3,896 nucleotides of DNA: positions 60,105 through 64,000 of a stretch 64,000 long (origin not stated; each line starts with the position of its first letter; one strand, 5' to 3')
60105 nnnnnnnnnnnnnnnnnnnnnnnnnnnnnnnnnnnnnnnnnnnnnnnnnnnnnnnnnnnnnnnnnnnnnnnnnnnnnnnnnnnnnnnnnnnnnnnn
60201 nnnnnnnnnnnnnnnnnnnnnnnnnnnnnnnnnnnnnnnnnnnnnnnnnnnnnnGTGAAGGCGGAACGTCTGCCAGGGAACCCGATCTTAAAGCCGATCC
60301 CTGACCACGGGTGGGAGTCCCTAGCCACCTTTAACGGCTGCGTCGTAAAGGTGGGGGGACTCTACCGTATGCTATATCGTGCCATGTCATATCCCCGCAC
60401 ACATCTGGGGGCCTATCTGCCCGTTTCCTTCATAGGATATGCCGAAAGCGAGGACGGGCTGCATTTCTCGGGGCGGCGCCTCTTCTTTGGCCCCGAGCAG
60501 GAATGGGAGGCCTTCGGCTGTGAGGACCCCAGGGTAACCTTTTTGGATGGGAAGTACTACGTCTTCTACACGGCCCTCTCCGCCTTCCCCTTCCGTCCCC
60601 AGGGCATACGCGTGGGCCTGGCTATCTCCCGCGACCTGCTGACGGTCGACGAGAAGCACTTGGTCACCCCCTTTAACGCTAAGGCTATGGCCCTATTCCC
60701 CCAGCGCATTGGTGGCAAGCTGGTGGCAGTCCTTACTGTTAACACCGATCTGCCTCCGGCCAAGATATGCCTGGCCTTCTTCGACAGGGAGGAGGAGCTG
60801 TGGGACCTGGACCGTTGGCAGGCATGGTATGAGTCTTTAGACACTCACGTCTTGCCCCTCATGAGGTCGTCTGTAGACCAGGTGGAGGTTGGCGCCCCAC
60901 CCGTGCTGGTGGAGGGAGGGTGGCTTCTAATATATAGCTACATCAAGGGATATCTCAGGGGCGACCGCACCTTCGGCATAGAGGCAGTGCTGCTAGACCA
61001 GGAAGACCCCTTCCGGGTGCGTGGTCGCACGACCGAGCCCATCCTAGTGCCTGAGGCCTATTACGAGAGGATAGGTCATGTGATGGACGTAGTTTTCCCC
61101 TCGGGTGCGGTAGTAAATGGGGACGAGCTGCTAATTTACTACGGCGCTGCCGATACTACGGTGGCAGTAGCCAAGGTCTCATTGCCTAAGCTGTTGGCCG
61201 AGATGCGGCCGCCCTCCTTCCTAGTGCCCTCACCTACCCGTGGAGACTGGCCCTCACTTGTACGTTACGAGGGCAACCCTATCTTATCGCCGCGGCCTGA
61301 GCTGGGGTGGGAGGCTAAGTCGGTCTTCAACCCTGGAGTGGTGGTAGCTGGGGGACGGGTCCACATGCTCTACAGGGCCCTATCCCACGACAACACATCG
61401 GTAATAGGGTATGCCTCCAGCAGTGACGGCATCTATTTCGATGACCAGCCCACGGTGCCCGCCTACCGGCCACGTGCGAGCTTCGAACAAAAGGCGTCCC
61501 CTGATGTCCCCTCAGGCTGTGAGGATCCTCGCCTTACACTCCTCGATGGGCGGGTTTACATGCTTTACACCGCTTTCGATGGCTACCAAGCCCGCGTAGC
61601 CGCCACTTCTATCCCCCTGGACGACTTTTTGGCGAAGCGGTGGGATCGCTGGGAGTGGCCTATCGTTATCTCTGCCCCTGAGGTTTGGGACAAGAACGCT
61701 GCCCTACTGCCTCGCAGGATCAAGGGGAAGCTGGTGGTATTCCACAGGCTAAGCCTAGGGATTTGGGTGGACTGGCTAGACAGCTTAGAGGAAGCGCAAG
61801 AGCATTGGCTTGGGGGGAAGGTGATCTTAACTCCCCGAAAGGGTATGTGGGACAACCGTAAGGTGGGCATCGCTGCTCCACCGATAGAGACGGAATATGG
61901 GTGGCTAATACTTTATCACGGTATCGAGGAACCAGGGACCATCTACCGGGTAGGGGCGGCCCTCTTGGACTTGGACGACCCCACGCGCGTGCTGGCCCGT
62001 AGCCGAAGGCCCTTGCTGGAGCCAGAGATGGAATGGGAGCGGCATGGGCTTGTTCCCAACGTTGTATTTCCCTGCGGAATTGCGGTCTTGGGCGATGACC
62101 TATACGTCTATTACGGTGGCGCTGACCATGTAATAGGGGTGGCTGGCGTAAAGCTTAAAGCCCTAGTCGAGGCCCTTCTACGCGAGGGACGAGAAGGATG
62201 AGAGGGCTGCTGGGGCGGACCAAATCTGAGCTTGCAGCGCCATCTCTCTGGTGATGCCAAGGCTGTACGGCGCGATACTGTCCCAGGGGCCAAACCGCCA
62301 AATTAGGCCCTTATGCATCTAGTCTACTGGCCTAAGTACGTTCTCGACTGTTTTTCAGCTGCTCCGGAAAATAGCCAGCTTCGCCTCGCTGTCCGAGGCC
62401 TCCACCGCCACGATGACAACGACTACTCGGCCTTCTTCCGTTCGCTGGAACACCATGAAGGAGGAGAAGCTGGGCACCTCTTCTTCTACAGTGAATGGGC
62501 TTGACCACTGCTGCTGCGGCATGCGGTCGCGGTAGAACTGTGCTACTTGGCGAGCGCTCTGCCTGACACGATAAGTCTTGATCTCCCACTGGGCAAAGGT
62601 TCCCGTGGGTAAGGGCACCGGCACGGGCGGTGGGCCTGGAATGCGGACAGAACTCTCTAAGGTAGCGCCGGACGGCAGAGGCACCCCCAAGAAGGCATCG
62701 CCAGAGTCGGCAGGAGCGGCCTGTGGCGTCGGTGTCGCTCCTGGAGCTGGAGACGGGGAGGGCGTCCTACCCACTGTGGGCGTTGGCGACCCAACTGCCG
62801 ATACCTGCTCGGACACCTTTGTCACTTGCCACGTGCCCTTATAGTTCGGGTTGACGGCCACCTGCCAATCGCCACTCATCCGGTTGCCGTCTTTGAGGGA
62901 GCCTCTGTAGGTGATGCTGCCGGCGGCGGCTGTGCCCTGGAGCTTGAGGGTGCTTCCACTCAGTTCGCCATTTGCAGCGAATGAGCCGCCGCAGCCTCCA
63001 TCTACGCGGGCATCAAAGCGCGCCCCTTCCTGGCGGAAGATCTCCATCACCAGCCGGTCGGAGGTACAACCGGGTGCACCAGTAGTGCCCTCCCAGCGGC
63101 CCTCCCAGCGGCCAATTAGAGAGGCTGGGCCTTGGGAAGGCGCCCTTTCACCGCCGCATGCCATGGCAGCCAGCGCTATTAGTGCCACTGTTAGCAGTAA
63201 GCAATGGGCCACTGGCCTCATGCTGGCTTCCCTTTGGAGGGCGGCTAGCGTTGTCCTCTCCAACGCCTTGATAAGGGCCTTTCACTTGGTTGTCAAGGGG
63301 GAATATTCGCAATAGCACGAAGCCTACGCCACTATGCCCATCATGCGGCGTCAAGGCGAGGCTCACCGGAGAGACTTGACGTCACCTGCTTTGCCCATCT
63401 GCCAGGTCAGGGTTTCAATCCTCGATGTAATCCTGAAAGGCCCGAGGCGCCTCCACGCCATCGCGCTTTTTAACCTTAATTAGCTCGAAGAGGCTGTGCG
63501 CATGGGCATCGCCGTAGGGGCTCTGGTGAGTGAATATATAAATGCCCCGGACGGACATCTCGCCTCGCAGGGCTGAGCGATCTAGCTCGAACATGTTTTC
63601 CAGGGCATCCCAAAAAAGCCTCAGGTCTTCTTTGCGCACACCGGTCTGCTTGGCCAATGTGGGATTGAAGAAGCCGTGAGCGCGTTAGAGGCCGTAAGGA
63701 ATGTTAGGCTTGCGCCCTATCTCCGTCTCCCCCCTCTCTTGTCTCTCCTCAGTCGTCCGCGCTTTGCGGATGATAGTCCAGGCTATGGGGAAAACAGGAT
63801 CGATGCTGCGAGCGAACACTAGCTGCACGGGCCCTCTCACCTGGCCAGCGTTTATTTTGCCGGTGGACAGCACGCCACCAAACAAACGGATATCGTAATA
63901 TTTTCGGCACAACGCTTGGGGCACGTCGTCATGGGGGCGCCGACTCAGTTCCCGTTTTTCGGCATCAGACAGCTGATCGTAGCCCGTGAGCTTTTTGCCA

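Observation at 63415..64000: Cas7 (Csd2-type) gene interrupted by an in-frame TAA, with no adjacent cas genes or CRISPR array: a decaying CRISPR-Cas remnant at the window edge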

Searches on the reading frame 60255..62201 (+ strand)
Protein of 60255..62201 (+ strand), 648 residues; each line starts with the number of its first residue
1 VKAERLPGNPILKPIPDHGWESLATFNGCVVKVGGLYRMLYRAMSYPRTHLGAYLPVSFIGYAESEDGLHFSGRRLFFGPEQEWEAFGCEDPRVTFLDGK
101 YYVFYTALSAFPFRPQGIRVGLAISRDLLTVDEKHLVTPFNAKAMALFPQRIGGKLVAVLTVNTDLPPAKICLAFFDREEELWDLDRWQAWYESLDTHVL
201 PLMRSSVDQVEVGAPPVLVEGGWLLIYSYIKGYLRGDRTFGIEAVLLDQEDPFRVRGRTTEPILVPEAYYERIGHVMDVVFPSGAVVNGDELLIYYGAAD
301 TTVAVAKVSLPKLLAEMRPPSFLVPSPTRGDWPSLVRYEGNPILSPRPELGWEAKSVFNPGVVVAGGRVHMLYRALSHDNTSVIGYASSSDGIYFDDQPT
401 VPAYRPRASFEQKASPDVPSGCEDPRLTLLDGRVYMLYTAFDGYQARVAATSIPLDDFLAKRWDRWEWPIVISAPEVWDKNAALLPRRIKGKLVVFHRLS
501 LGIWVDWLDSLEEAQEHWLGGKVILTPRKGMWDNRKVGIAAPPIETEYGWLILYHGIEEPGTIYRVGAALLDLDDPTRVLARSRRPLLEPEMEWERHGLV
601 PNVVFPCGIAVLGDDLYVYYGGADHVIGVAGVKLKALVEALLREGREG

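Call 28: list_cluster_members(proteins=[window:62358-63221:-, window:60255-62201:+, window:58275-58946:+, window:57793-58284:+, window:63688-63924:-, P0001])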
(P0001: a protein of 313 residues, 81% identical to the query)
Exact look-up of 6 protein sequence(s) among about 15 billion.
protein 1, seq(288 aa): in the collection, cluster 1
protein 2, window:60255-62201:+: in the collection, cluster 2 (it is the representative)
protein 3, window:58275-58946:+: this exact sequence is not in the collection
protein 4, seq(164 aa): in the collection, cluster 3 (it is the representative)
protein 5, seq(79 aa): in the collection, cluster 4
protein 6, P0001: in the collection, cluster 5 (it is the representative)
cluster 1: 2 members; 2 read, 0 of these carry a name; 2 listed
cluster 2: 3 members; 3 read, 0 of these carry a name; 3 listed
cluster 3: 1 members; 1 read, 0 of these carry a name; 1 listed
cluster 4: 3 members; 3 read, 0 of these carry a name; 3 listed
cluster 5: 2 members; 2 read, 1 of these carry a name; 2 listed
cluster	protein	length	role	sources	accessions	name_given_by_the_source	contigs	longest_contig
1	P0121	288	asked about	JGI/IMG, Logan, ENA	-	-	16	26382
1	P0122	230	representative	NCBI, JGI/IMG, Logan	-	-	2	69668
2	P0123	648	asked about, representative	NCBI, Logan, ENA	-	-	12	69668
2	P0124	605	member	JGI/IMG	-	-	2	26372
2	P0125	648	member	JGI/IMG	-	-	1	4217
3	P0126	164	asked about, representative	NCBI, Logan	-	-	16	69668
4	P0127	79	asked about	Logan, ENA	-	-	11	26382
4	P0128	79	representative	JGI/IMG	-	-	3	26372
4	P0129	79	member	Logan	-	-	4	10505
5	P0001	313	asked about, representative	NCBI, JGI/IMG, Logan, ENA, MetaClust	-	\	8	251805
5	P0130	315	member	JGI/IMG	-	-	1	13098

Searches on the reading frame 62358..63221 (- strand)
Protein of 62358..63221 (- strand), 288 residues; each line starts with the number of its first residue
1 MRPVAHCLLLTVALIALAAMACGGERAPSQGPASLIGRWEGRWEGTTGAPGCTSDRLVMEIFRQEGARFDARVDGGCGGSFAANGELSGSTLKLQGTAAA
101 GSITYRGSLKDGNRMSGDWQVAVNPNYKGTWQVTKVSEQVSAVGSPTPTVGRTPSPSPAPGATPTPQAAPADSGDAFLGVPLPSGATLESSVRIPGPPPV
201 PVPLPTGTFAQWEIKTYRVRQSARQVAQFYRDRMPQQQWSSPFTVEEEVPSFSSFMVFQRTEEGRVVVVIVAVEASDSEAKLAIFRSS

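Call 8: find_encoding_contigs(protein=window:62358-63221:-, flank=10000, max_places=6)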
Protein seq(288 aa) (288 aa): 18 contigs read that carry it; 6 places shown.
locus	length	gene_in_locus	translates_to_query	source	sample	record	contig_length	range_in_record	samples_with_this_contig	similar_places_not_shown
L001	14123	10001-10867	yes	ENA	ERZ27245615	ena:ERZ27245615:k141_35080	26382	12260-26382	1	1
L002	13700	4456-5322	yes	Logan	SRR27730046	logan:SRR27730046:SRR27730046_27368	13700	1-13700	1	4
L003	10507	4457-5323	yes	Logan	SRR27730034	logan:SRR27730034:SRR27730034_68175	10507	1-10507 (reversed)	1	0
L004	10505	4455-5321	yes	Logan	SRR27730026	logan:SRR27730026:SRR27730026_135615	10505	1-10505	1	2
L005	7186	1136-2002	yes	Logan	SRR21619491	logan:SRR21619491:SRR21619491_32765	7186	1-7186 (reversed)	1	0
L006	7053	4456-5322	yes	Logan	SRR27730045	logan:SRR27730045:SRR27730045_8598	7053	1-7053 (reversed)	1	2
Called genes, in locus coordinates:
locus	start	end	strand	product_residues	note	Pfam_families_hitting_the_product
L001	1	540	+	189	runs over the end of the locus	PF01195:Pept_tRNA_hydro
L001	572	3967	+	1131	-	PF17757:UvrB_inter, PF02559:CarD_TRCF_RID, PF00270:DEAD, PF04851:ResIII (weak), PF00271:Helicase_C, PF03461:TRCF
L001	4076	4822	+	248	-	PF18900:DUF5656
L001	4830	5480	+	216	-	PF04250:DUF429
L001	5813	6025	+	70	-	-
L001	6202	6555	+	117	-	-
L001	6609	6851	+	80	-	-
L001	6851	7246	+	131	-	PF09704:Cas_Cas5d (weak)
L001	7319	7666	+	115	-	-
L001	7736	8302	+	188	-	PF09709:Cas_Csd1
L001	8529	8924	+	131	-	PF09709:Cas_Csd1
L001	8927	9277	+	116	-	PF05107:Cas_Cas7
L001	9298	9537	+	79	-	PF05107:Cas_Cas7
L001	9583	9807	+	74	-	PF05107:Cas_Cas7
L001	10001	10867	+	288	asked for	-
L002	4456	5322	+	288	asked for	-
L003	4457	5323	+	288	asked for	-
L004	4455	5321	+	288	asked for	-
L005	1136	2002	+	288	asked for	-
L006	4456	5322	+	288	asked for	-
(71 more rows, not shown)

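Call 29: find_homologous_proteins(query=window:62358-63221:-, max_evalue=0.00001)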
Query seq(288 aa) (288 aa): 4 proteins with E <= 0.00001 among 6252 candidates.
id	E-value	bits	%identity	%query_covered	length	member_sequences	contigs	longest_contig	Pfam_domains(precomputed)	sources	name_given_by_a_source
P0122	1.7e-145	501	100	80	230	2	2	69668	-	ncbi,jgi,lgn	-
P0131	1.6e-118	413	67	97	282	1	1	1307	-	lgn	-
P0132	1.9e-109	383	63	100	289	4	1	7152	-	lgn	-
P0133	1.2e-73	266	58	78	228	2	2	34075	-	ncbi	-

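Call 30: find_encoding_contigs(protein=P0133, flank=10000, max_places=4)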
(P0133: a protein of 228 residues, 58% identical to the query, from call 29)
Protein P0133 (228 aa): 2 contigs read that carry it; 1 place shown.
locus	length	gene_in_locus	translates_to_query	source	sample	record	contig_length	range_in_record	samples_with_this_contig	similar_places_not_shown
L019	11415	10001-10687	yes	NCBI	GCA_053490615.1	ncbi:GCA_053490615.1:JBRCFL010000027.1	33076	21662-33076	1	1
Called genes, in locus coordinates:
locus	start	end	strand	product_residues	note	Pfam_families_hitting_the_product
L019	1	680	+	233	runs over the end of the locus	PF02585:PIG-L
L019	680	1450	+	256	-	PF10370:Rv2993c-like_N, PF01557:FAA_hydrolase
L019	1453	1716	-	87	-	-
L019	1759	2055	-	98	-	PF03992:ABM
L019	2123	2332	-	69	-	-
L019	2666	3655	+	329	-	PF00528:BPD_transp_1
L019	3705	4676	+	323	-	PF00528:BPD_transp_1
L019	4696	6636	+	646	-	PF00496:SBP_bac_5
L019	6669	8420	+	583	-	PF00496:SBP_bac_5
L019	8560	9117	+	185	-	PF01923:Cob_adeno_trans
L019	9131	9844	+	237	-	PF01694:Rhomboid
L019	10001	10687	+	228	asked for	-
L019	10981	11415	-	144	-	?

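Call 31: find_encoding_contigs(protein=P0132, flank=10000, max_places=4)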
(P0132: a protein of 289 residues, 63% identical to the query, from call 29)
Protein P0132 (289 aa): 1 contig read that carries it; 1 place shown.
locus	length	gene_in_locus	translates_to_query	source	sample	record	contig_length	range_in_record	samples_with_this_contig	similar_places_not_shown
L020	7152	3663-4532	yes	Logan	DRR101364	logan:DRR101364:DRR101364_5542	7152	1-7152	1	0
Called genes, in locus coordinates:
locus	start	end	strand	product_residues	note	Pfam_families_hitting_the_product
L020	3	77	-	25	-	?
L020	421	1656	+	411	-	PF02771:Acyl-CoA_dh_N, PF02770:Acyl-CoA_dh_M, PF00441:Acyl-CoA_dh_1, PF08028:Acyl-CoA_dh_2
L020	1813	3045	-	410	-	PF00108:Thiolase_N, PF00109:ketoacyl-synt (weak), PF02803:Thiolase_C, PF22691:Thiolase_C_1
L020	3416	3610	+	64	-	-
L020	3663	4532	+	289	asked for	-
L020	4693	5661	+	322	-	PF01544:CorA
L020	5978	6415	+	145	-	PF00164:Ribosom_S12_S23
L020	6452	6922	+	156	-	PF00177:Ribosomal_S7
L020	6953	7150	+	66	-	?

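Call 32: find_encoding_contigs(protein=P0122, flank=10000, max_places=4)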
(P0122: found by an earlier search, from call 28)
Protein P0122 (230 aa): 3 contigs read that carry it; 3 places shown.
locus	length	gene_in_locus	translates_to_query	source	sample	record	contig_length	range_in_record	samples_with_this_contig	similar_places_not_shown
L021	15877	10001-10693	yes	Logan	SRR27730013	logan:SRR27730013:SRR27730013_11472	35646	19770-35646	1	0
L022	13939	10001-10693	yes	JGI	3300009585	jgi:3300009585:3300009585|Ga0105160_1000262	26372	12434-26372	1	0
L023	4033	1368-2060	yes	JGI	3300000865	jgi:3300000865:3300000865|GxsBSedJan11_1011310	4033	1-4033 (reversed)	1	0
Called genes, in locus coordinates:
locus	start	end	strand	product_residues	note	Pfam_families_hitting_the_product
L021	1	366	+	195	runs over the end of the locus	PF01195:Pept_tRNA_hydro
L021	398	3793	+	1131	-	PF17757:UvrB_inter, PF02559:CarD_TRCF_RID, PF00270:DEAD, PF04851:ResIII (weak), PF00271:Helicase_C, PF03461:TRCF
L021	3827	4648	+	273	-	PF18900:DUF5656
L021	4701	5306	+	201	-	PF04250:DUF429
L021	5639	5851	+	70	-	-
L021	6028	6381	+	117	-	-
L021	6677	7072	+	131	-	PF09704:Cas_Cas5d (weak)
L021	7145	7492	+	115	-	-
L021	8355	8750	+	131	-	PF09709:Cas_Csd1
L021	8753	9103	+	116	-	PF05107:Cas_Cas7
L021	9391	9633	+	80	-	PF05107:Cas_Cas7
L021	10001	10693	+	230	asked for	-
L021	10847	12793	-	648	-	PF04041:Glyco_hydro_130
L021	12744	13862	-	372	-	PF04041:Glyco_hydro_130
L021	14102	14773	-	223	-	-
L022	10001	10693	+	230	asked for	-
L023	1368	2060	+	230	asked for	-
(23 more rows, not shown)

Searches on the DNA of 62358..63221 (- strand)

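Call 45: search_rna_families(source=L001, start=5300, end=10300, threshold=evalue, max_evalue=1)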
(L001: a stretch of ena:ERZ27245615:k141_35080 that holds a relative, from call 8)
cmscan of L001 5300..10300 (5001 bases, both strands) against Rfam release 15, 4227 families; matches with E-value up to 1: 3.
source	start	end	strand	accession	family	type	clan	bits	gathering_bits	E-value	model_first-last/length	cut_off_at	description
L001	5497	5570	+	RF00005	tRNA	Gene; tRNA;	CL00001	63.2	29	1.8e-12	1-71/71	no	tRNA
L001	5497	5571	-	RF04354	Plastid-ycf2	Cis-reg;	-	22.8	65.7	0.26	1-75/75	no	Plastid-ycf2 5UTR RNA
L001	5371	5481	+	RF00232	Spi-1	Cis-reg;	-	20.7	40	0.92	1-168/168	no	Spi-1 (PU.1) 5' UTR regulatory element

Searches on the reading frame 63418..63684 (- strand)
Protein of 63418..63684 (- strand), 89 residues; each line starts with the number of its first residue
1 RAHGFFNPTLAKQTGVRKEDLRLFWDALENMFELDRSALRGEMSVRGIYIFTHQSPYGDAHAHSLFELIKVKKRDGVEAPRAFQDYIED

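Call 6: search_protein_families(library=pfam, proteins=[window:63418-63684:-], max_evalue=0.01)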
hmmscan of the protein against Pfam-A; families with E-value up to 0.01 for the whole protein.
seq(89 aa): 1 family
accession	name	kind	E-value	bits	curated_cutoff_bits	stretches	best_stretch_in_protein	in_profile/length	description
PF05107.17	Cas_Cas7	-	2.3e-26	93.4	33.2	1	1-86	159-244/249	CRISPR-associated protein Cas7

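Call 7: search_protein_families(library=ncbifam, proteins=[window:63418-63684:-], max_evalue=0.01)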
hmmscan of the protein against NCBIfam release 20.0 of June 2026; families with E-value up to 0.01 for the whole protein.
seq(89 aa): 2 families
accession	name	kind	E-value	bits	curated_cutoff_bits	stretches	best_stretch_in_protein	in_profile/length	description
TIGR02589.1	cas_Csd2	exception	9e-27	94.2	182.25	1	1-86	180-266/284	type I-C CRISPR-associated protein Cas7/Csd2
TIGR01595.1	cas_CT1132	subfamily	1.2e-16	61.1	125.8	1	1-85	175-262/268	CRISPR-associated protein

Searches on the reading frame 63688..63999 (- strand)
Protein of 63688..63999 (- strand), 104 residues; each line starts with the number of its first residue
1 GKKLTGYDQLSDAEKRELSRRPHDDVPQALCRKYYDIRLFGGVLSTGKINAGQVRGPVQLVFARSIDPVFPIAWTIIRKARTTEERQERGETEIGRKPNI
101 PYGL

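Call 6: search_protein_families(library=pfam, proteins=[window:63688-63999:-], max_evalue=0.01)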
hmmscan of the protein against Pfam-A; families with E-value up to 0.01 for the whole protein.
seq(104 aa): 1 family
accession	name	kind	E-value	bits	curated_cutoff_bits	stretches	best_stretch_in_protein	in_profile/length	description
PF05107.17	Cas_Cas7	-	3.5e-22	79.6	33.2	1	15-104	72-157/249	CRISPR-associated protein Cas7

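Call 7: search_protein_families(library=ncbifam, proteins=[window:63688-63999:-], max_evalue=0.01)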
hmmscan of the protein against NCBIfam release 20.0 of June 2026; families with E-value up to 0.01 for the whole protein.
seq(104 aa): 3 families
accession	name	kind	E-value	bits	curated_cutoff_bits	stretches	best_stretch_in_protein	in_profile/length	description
TIGR02589.1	cas_Csd2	exception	8.5e-21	74.6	182.25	1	16-104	88-178/284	type I-C CRISPR-associated protein Cas7/Csd2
TIGR01595.1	cas_CT1132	subfamily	4.4e-18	65.8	125.8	1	15-104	83-173/268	CRISPR-associated protein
TIGR02590.1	cas_Csh2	exception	5.6e-07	29.3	171.55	1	23-103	88-167/286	type I-B CRISPR-associated protein Cas7/Csh2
